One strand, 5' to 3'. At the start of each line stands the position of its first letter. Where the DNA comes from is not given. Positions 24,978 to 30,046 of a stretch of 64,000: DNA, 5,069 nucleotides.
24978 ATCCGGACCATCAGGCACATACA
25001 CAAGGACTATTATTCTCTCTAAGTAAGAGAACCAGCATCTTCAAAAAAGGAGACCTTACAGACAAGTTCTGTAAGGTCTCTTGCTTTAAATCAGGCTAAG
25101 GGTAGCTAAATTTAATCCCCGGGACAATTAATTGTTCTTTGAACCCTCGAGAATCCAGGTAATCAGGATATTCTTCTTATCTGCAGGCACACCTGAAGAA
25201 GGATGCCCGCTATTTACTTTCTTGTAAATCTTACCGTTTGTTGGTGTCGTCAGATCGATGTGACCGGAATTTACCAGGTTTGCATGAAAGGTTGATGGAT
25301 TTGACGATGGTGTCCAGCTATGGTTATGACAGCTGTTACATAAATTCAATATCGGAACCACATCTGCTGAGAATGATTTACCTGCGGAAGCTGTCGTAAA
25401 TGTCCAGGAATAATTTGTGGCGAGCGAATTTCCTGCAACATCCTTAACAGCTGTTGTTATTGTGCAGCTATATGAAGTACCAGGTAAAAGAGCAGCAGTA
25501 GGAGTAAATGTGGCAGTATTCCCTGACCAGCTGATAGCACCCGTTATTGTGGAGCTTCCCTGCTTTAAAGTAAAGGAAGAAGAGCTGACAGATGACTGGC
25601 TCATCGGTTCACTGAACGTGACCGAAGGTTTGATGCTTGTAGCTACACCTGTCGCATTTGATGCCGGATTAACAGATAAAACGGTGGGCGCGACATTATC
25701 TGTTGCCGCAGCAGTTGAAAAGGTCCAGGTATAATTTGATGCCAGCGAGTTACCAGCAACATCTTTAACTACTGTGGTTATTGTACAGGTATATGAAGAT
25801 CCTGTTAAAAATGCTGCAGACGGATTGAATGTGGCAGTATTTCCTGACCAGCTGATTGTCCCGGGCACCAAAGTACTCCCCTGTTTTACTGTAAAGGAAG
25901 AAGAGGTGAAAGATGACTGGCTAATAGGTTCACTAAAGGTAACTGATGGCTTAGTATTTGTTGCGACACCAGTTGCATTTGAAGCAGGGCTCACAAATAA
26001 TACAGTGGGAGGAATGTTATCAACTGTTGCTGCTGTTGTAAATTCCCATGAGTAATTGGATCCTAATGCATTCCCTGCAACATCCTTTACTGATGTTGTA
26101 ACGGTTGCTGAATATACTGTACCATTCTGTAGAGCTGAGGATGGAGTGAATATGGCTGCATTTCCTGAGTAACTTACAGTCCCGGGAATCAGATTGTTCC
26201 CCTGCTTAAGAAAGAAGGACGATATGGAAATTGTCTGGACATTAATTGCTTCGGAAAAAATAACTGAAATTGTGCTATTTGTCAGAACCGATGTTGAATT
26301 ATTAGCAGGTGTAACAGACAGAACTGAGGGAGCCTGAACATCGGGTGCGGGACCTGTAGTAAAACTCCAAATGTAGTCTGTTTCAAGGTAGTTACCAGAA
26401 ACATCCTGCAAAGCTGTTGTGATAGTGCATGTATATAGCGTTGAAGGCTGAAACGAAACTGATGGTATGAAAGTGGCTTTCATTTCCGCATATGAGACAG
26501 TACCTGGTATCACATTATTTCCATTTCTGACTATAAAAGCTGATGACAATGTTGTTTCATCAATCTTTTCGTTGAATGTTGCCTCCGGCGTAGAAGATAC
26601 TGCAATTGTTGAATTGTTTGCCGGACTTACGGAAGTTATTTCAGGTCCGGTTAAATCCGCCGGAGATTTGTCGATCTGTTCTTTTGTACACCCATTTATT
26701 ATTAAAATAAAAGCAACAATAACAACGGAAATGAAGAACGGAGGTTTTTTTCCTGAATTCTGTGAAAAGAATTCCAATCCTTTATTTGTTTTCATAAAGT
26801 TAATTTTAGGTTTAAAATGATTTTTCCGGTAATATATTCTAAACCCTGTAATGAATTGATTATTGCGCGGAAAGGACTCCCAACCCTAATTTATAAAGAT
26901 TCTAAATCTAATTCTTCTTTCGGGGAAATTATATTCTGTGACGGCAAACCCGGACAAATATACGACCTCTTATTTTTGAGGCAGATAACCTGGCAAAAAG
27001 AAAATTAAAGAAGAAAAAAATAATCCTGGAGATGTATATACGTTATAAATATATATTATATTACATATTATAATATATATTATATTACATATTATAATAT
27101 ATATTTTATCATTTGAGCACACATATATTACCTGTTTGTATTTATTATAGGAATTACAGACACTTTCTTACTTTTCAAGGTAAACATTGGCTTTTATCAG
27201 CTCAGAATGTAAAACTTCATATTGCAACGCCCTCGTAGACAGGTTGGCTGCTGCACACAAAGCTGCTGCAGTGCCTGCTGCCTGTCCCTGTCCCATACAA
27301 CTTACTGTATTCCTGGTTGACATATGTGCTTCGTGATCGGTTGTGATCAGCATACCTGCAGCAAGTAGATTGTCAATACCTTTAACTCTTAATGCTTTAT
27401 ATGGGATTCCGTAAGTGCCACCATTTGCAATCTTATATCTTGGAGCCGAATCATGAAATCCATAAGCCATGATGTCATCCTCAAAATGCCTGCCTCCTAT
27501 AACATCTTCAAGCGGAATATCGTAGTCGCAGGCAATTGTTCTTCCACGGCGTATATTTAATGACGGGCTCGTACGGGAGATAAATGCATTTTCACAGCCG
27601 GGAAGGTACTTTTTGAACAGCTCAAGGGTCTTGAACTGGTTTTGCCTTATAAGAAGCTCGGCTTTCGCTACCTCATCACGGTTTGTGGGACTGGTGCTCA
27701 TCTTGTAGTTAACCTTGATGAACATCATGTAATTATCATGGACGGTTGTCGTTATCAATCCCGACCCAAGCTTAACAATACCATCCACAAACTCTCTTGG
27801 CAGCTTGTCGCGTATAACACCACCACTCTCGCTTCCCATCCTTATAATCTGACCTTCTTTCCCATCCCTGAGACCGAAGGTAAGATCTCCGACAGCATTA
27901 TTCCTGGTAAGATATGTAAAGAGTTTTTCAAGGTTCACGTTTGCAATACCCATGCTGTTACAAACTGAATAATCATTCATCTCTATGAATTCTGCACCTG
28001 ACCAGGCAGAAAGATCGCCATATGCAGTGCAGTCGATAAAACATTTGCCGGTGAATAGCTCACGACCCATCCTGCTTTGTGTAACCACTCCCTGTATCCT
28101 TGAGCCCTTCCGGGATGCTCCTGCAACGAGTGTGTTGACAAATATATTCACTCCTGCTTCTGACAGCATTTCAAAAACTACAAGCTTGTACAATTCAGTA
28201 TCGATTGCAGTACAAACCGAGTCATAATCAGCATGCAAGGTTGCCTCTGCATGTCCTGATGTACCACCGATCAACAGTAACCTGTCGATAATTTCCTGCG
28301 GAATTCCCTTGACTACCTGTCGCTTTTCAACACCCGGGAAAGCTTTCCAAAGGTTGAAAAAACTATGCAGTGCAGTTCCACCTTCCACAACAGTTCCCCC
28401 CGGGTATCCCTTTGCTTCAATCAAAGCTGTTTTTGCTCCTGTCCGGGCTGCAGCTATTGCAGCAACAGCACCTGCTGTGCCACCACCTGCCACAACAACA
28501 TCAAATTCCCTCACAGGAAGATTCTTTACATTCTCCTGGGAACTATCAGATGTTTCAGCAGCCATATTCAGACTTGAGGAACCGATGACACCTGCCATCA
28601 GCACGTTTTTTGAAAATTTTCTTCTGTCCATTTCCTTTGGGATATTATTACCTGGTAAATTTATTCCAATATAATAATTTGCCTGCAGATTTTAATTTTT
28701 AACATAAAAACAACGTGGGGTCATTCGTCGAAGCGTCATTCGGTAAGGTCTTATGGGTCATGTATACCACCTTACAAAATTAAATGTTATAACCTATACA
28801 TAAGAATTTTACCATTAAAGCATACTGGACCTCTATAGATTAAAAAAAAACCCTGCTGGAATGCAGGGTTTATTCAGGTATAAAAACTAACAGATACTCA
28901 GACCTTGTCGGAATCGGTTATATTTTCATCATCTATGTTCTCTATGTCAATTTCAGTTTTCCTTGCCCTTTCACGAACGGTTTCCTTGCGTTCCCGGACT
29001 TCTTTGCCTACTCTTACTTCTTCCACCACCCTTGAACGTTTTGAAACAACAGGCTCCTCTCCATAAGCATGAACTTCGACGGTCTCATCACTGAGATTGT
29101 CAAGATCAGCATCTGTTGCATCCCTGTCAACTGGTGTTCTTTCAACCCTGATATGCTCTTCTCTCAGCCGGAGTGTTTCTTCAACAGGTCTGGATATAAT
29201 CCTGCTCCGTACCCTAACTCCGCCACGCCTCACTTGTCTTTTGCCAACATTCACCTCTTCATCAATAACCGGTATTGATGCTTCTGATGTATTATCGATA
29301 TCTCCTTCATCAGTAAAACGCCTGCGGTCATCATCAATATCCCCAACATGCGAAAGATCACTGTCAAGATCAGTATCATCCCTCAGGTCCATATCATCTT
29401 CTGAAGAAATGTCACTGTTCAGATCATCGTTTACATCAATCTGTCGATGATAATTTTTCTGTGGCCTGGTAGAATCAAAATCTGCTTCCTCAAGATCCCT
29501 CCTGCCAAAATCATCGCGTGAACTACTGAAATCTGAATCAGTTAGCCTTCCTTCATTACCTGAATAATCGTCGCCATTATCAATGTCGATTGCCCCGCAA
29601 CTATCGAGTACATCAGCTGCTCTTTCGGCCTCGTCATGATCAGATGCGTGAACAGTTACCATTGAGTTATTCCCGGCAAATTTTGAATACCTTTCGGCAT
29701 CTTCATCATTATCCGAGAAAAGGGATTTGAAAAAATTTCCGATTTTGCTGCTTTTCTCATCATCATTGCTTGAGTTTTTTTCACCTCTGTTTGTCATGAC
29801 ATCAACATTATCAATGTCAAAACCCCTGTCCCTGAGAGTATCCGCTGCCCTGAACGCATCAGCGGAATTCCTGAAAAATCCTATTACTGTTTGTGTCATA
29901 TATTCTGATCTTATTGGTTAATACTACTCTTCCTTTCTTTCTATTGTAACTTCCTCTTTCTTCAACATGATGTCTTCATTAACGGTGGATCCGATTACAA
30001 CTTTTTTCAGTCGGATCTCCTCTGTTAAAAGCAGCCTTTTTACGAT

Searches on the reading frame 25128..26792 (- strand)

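Call 21: search_protein_families(library=pfam, proteins=[window:25128-26792:-], max_evalue=0.001)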
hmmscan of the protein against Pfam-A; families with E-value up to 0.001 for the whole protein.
window:25128-26792:- (554 aa): 4 families
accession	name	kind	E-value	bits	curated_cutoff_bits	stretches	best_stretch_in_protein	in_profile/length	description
PF13205.12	Big_5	-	8.3e-98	322.6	23.6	4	365-467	1-105/105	Bacterial Ig-like domain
PF16583.11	ZirS_C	-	1.6e-06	28.2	26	0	433-459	57-81/145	Zinc-regulated secreted antivirulence protein C-terminal domain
PF04234.18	CopC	-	0.00029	22.2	23.3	0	157-191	4-38/92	CopC domain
PF17970.7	bMG1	-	0.00069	20.1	26.4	0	390-467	26-103/105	Bacterial Alpha-2-macroglobulin MG1 domain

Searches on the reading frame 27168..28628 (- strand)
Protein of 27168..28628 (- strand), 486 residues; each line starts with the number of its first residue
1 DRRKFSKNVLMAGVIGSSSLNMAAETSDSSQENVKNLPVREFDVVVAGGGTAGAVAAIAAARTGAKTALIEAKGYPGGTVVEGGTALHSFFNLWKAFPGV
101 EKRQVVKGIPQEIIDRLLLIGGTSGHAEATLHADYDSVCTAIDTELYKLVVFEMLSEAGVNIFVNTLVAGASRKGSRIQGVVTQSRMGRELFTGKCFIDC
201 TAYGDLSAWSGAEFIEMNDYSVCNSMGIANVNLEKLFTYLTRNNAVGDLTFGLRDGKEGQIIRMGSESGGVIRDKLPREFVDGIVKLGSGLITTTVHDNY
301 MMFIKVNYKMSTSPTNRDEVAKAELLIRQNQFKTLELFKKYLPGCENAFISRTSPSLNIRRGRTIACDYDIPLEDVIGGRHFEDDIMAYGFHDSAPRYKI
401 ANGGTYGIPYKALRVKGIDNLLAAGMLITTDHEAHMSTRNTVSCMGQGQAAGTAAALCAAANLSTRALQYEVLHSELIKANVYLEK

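Call 21: search_protein_families(library=pfam, proteins=[window:27168-28628:-], max_evalue=0.001)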
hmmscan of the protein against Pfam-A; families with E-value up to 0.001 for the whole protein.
window:27168-28628:- (486 aa): 8 families
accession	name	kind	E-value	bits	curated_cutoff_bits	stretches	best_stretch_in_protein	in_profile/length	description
PF12831.13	FAD_oxidored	-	3.1e-72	244.6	27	1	43-477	1-416/416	FAD dependent oxidoreductase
PF01946.23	Thi4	-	6.7e-07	29.2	26.2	1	40-88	16-65/235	Thi4 family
PF01494.25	FAD_binding_3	-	2.9e-06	27.2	22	1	42-190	2-145/349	FAD binding domain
PF07992.20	Pyr_redox_2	-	4.9e-06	26.6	26.1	1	42-112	1-66/291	Pyridine nucleotide-disulphide oxidoreductase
PF01266.30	DAO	-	1.1e-05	25.6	27.9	0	43-90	1-49/353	FAD dependent oxidoreductase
PF00890.30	FAD_binding_2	-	2.7e-05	24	20.4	1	43-80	1-38/414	FAD binding domain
PF01134.28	GIDA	-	2.8e-05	23.8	22.1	1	43-73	1-31/391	Glucose inhibited division protein A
PF03486.20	HI0933_like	-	0.00032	20.7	50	1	43-80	2-39/244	HI0933-like protein Rossmann domain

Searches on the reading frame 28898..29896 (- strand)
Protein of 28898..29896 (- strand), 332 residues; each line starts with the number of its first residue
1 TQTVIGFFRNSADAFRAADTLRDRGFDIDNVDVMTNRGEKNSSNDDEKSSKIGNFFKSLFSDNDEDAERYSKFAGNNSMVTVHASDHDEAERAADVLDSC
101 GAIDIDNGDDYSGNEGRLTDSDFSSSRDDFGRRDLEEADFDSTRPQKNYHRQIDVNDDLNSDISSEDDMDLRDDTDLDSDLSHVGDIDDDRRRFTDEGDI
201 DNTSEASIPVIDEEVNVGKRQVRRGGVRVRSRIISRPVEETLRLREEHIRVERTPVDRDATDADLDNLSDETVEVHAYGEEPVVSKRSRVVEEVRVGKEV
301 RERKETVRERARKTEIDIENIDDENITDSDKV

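Call 21: search_protein_families(library=pfam, proteins=[window:28898-29896:-], max_evalue=0.001)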
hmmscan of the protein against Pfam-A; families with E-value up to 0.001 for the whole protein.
window:28898-29896:- (332 aa): 2 families
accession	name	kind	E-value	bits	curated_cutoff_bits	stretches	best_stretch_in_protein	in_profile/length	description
PF09557.15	DUF2382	-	4.1e-22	79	23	1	209-318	2-111/111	Domain of unknown function (DUF2382)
PF11181.13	YflT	-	0.00097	20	26.2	0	4-76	2-85/99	Heat induced stress protein YflT domain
